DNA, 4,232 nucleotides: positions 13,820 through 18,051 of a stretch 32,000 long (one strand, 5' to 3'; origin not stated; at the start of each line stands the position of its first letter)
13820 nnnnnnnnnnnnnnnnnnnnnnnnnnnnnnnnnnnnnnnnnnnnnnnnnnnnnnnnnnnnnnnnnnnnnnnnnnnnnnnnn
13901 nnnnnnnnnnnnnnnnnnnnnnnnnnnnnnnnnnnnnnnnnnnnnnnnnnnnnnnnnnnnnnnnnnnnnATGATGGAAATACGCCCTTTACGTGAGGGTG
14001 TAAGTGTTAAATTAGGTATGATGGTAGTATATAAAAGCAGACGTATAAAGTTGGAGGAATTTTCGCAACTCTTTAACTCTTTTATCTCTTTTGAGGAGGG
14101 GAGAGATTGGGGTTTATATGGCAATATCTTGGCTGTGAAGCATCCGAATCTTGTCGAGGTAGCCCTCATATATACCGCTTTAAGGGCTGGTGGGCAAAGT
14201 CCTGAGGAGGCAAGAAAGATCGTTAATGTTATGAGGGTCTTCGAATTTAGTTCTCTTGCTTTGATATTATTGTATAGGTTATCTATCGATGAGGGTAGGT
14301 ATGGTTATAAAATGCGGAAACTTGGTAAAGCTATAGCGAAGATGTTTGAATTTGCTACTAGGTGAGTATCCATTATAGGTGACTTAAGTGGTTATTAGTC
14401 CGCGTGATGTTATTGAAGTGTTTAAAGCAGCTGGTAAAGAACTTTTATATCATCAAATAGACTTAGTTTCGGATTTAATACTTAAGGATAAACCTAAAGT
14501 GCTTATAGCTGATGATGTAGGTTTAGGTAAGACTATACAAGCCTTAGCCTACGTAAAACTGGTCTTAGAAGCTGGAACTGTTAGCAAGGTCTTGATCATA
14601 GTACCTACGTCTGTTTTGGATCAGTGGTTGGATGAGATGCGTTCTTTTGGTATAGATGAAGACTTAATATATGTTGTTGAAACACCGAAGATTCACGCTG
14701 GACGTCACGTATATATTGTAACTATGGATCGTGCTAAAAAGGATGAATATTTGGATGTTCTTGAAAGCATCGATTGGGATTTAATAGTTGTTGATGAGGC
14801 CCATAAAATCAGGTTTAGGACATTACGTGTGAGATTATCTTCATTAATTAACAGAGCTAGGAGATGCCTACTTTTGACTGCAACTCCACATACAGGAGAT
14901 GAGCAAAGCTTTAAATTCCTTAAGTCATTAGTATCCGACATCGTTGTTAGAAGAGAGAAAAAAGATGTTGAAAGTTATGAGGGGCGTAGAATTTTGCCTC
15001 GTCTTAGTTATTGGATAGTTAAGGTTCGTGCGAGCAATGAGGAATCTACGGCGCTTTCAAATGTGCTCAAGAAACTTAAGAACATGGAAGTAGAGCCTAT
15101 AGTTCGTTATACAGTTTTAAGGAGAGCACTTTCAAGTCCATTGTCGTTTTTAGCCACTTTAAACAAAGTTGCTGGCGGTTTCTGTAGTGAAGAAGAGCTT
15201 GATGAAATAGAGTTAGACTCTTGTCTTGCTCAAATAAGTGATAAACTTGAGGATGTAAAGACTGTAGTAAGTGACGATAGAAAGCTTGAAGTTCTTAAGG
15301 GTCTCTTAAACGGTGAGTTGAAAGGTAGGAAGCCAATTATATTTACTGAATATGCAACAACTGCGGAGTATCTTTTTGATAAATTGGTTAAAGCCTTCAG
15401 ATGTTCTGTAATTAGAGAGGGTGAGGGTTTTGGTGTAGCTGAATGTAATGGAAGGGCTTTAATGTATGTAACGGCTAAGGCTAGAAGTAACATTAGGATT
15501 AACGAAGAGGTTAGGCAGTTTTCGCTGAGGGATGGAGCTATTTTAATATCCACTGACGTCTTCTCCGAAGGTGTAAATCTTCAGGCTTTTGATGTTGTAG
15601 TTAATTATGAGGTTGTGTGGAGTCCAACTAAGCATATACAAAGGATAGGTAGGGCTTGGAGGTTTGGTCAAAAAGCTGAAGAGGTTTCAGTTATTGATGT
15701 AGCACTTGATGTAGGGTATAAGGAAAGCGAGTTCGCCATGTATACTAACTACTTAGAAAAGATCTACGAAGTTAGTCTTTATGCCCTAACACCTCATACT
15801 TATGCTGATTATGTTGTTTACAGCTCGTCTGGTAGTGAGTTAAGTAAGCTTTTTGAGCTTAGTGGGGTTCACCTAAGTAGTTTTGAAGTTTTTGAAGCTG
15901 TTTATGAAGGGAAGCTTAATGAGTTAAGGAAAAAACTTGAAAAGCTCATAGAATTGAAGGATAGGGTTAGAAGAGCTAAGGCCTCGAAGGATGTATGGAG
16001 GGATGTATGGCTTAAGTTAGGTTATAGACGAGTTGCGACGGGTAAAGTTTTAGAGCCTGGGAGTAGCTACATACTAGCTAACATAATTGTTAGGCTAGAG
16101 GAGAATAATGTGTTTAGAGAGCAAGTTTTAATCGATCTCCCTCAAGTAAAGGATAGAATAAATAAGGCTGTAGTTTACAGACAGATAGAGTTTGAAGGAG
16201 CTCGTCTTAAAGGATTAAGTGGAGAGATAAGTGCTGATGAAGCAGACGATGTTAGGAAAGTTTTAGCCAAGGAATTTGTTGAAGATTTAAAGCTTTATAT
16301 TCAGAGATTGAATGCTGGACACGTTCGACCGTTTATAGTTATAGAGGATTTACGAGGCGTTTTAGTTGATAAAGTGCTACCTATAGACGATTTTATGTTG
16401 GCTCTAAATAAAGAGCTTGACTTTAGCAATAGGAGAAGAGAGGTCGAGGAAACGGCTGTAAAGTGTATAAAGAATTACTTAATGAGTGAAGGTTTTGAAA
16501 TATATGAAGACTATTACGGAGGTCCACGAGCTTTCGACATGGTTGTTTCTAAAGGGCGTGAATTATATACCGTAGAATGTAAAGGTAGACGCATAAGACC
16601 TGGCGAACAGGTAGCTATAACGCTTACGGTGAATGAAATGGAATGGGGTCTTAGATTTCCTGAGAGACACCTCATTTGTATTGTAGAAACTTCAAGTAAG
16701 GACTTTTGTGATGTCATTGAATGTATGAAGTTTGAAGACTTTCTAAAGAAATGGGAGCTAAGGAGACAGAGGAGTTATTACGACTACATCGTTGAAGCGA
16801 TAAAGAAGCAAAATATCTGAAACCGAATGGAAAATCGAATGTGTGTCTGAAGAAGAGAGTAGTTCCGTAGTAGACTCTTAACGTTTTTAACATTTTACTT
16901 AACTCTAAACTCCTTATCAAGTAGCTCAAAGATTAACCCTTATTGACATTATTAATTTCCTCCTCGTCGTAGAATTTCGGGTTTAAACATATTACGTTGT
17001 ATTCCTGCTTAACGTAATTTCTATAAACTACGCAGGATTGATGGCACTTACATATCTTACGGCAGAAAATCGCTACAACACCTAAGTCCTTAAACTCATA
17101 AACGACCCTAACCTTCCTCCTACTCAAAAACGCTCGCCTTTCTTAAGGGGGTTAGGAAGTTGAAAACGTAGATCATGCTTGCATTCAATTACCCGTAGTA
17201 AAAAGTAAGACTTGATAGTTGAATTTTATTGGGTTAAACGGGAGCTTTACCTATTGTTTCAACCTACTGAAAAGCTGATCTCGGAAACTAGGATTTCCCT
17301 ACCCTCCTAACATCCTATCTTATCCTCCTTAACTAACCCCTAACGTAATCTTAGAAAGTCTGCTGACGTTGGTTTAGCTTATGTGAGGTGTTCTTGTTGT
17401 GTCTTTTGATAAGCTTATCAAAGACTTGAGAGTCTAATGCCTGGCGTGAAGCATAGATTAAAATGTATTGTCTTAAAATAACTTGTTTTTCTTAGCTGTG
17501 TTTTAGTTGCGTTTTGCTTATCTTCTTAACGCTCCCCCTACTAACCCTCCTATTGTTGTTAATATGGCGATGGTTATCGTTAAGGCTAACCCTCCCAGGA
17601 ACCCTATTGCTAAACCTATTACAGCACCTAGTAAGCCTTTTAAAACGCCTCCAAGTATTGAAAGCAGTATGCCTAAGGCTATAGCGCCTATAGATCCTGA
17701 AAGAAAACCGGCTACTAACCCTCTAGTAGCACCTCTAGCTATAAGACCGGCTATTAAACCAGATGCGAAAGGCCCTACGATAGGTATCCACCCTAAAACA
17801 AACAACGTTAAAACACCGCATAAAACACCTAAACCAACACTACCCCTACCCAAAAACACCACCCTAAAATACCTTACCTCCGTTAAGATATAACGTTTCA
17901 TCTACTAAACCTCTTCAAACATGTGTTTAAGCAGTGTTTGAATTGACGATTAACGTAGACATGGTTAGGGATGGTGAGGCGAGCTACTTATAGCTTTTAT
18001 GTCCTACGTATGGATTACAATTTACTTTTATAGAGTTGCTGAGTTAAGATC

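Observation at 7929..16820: Coupled methylase / DUF499-like ATPase / small ORF / SNF2 helicase-nuclease cassette: BREX-like parts without PglZ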

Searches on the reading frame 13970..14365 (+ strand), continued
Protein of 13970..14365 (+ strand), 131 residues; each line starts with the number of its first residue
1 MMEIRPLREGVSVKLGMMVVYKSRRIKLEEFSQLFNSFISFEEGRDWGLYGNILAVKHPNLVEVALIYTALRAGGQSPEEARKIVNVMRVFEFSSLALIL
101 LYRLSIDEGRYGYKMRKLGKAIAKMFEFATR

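Call 106: list_cluster_members(proteins=[window:13973-14362:+, window:10818-13970:+, window:14388-16817:+])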
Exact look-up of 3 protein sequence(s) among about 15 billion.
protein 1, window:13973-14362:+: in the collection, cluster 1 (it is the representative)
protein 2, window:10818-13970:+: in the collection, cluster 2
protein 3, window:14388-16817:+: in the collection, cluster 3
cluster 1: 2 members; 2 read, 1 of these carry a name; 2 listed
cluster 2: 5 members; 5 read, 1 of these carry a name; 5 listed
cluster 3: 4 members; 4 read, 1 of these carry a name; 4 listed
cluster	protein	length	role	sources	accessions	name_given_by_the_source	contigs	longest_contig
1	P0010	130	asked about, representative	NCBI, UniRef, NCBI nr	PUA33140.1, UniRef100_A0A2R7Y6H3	MAG: hypothetical protein B7O98_01500 [Zestosphaera tikiterensis] | Uncharacterized protein n=1 Tax=Zestosphaera tikiterensis TaxID=1973259 ...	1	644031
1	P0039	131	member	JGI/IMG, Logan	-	-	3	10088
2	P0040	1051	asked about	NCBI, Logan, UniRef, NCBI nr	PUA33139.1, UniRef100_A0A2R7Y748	MAG: hypothetical protein B7O98_01495 [Zestosphaera tikiterensis] | DUF499 domain-containing protein n=1 Tax=Zestosphaera tikiterensis TaxID=1973259 ...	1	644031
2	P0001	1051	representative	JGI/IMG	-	-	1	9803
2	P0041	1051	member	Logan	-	-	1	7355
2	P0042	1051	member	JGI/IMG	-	-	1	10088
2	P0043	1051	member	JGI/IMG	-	-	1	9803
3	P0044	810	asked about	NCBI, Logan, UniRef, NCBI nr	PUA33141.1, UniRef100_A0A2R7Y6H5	MAG: hypothetical protein B7O98_01505 [Zestosphaera tikiterensis] | Helicase n=1 Tax=Zestosphaera tikiterensis TaxID=1973259 RepID=A0A2R7Y6H5_9CREN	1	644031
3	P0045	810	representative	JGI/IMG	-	-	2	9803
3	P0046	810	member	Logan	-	-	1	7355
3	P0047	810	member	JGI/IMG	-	-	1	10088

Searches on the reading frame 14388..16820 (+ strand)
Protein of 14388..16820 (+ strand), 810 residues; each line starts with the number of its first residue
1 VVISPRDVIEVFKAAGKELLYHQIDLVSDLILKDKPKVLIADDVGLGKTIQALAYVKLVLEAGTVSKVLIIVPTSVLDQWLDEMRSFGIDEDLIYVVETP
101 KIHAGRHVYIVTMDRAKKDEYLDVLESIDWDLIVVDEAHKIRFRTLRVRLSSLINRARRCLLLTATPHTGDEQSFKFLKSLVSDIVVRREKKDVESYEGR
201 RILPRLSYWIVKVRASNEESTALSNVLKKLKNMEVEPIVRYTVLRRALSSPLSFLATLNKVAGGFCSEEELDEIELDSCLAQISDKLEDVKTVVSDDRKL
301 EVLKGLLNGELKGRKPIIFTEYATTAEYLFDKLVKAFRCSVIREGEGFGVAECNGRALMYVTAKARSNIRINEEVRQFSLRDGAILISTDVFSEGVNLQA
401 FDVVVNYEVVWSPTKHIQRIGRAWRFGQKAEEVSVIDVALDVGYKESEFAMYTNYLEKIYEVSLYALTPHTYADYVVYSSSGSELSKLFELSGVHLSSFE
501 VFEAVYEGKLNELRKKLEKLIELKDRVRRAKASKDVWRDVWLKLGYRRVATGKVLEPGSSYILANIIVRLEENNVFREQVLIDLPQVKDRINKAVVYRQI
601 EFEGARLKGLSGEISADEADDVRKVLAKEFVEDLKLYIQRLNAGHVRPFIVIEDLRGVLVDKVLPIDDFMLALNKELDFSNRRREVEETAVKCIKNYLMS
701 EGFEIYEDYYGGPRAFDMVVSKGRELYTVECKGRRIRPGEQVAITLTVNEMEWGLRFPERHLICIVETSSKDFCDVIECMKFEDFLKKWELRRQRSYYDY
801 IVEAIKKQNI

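Call 3: search_protein_families(library=pfam, proteins=[window:14388-16820:+], max_evalue=0.01)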
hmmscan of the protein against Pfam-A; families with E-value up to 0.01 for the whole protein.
window:14388-16820:+ (810 aa): 7 families
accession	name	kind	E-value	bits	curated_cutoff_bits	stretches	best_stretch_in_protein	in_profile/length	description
PF00176.29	SNF2-rel_dom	-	1.2e-20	74.2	24.9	1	36-169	18-165/290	SNF2-related domain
PF00271.37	Helicase_C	-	7.2e-17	62.1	23.5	1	299-427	2-110/110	Helicase conserved C-terminal domain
PF04851.21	ResIII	-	9e-16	58.7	22.5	1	18-168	3-163/164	Type III restriction enzyme, res subunit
PF00270.35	DEAD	-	3.5e-10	40.3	26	1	30-168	10-161/167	DEAD/DEAH box helicase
PF13020.12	NOV_C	-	0.0027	18.2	22.1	0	687-771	2-84/91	Protein NO VEIN, C-terminal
PF18766.7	SWI2_SNF2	-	0.0032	17.6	26.7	1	43-173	26-161/221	SWI2/SNF2 ATPase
PF22590.2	Cas3-like_C_2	-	0.0082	16.8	27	0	379-426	60-104/106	CRISPR-associated nuclease/helicase Cas3, C-terminal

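Call 4: search_protein_families(library=padloc, proteins=[window:14388-16820:+], max_evalue=0.01)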
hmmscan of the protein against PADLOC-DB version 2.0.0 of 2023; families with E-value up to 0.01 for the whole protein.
window:14388-16820:+ (810 aa): 69 families (the best 25 are shown)
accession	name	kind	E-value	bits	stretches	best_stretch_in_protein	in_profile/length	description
PDLC00659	HmaA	-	5e-40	135.2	2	16-182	102-285/1176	SNF2 helicase / DEAD-box helicase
PDLC02500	BrxHI|BrxHII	-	1.1e-36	124.8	3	302-440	468-586/933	BrxHI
PDLC02621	DrmD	-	7.4e-36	121.8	2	21-299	124-457/1040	DrmD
PDLC02853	DpdE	-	2.1e-30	103.4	2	276-438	449-610/985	DpdE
PDLC02619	DrmD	-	6.9e-29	98.6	2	37-168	52-194/872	DrmD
PDLC02504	BrxHI|BrxHII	-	6.3e-27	91.9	2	22-191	113-299/971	BrxHII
PDLC02620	DrmD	-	5.6e-26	88.8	2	20-183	101-283/1060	DrmD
PDLC02843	DpdE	-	9.9e-26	87.9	2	14-182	154-312/1091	DpdE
PDLC02840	DpdE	-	1.1e-24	84.9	2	16-181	157-316/1091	DpdE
PDLC02634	DrmD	-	2.8e-24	83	2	4-186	77-276/900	DrmD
PDLC01075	C3a139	-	8e-24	82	2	281-438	580-739/948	HKD+Snf2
PDLC02572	DrmA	-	1.1e-22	77.9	2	23-189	123-318/1043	DrmA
PDLC02623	DrmD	-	2.5e-22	76.5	2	274-437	487-634/1040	DrmD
PDLC02193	PLD_Helicase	-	1.4e-21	74.4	2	278-474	653-843/905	-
PDLC02632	DrmD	-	3.6e-21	73.3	2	23-190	128-324/662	DrmD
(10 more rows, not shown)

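Call 5: search_protein_families(library=ncbifam, proteins=[window:14388-16820:+], max_evalue=1)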
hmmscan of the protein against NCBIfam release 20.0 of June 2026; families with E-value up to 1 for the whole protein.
window:14388-16820:+ (810 aa): 35 families (the best 25 are shown)
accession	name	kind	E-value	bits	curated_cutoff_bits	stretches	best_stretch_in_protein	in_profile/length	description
NF038317.1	DISARM_DrmD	equivalog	6.3e-38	130.7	610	2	297-440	484-622/1021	DISARM system SNF2-like helicase DrmD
NF041062.1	DpdE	equivalog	2.8e-34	118.3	500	2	17-176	152-306/1048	protein DpdE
NF042964.1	phospholipD_antiphage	equivalog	6.5e-33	114.1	1100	3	277-513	649-871/895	phospholipase D-like domain-containing anti-phage protein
NF003426.0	PRK04914.1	equivalog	3.3e-30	105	576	2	18-184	153-334/959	RNA polymerase-associated protein RapA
NF038318.1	DISARM_DrmD_b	equivalog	8.6e-29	100.2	950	2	37-168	49-191/868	DISARM system SNF2-like helicase DrmD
NF053675.1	pilus_reg_Snf2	equivalog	1.6e-16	59.6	1100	2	39-147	607-716/1029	pilus expression-regulating Snf2 family helicase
NF010337.0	PRK13766.1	equivalog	6.2e-16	57.7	610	2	284-427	334-469/781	Hef nuclease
NF041790.1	anti-phage_ZorD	equivalog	2.3e-14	52.3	1500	2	38-91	607-661/1035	type I Zorya anti-phage system protein ZorD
NF058637.1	helic_SCO1167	equivalog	9.3e-11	40.5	1200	2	40-158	493-615/932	SCO1167/SCO6262 family helicase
TIGR04095.1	dnd_restrict_1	equivalog_domain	1.7e-10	40.5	600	1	41-232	30-231/451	DNA phosphorothioation system restriction enzyme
NF008744.0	PRK11776.1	equivalog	1.4e-09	37.1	524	1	375-436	285-346/460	ATP-dependent RNA helicase DbpA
TIGR01587.1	cas3_core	equivalog_domain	2.3e-08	33.5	102.45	2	372-450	268-346/358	CRISPR-associated helicase Cas3'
NF008394.0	PRK11192.1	equivalog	1e-06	27.8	507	1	372-437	287-352/441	ATP-dependent RNA helicase SrmB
NF046051.1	restrict_EcoAI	equivalog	5.3e-06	25.1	550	1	24-140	166-285/768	EcoAI/FtnUII family type I restriction enzme subunit R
NF053711.1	RNA_heli_RhlE1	exception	9e-06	24.7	750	1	376-436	288-348/434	RNA helicase RhlE1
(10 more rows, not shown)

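Call 99: search_solved_structures(query=window:14388-16817:+, max_evalue=0.001)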
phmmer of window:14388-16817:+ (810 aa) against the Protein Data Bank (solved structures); distinct sequences matched with E-value up to 0.001: 129 (the best 60 are shown).
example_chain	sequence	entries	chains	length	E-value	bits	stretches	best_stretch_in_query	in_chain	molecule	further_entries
8so8_A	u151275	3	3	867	7.2e-19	70.8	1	18-183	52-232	RNA polymerase-associated protein RapA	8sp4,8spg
6bog_A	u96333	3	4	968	9.9e-19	70.3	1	18-183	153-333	RNA polymerase-associated protein RapA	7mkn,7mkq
7m8e_F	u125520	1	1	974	1e-18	70.3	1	18-183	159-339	RNA polymerase-associated protein RapA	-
4s20_K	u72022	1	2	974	2e-18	69.3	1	18-180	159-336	RNA polymerase-associated protein RapA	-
8t0l_F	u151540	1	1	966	6.4e-18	67.6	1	18-183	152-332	RNA polymerase-associated protein RapA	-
6ftx_W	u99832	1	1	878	1.8e-14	56.3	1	38-431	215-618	Chromatin-remodeling ATPase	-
6iro_L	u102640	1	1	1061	1.6e-13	53.1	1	21-185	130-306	ISWI chromatin-remodeling complex ATPase ISW1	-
6jyl_K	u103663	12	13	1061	1.6e-13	53.1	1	21-185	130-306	ISWI chromatin-remodeling complex ATPase ISW1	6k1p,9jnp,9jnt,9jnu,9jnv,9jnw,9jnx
7x3t_V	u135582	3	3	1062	1.6e-13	53.1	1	21-185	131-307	ISWI chromatin-remodeling complex ATPase ISW1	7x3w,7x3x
9lj2_K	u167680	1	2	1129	1.9e-13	52.8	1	21-185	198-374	ISWI chromatin-remodeling complex ATPase ISW1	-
9z04_A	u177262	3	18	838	6e-13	51.2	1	38-208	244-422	Lymphoid-specific helicase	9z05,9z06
6vz4_K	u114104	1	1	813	6.8e-13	51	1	39-170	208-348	Nuclear protein STH1/NPS1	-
6vzg_K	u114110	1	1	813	6.8e-13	51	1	39-170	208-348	Nuclear protein STH1/NPS1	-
3mwy_W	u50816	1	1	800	1.6e-12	49.8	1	39-432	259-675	Chromo domain-containing protein 1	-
9n6h_K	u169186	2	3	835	1.7e-12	49.7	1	39-431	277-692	Chromo domain-containing protein 1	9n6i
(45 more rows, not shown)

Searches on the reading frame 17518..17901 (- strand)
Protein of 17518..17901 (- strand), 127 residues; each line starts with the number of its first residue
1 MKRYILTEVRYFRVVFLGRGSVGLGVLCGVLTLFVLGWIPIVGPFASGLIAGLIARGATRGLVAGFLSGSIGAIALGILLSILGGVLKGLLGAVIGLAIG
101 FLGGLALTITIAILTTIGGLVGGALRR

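Call 21: search_protein_families(library=pfam, proteins=[window:17518-17901:-], max_evalue=0.01)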
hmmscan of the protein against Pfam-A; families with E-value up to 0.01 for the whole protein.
window:17518-17901:- (127 aa): 1 family
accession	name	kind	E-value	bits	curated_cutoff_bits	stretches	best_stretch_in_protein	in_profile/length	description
PF17647.6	DUF5518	-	3.8e-05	24.2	27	1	22-124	4-115/116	Family of unknown function (DUF5518)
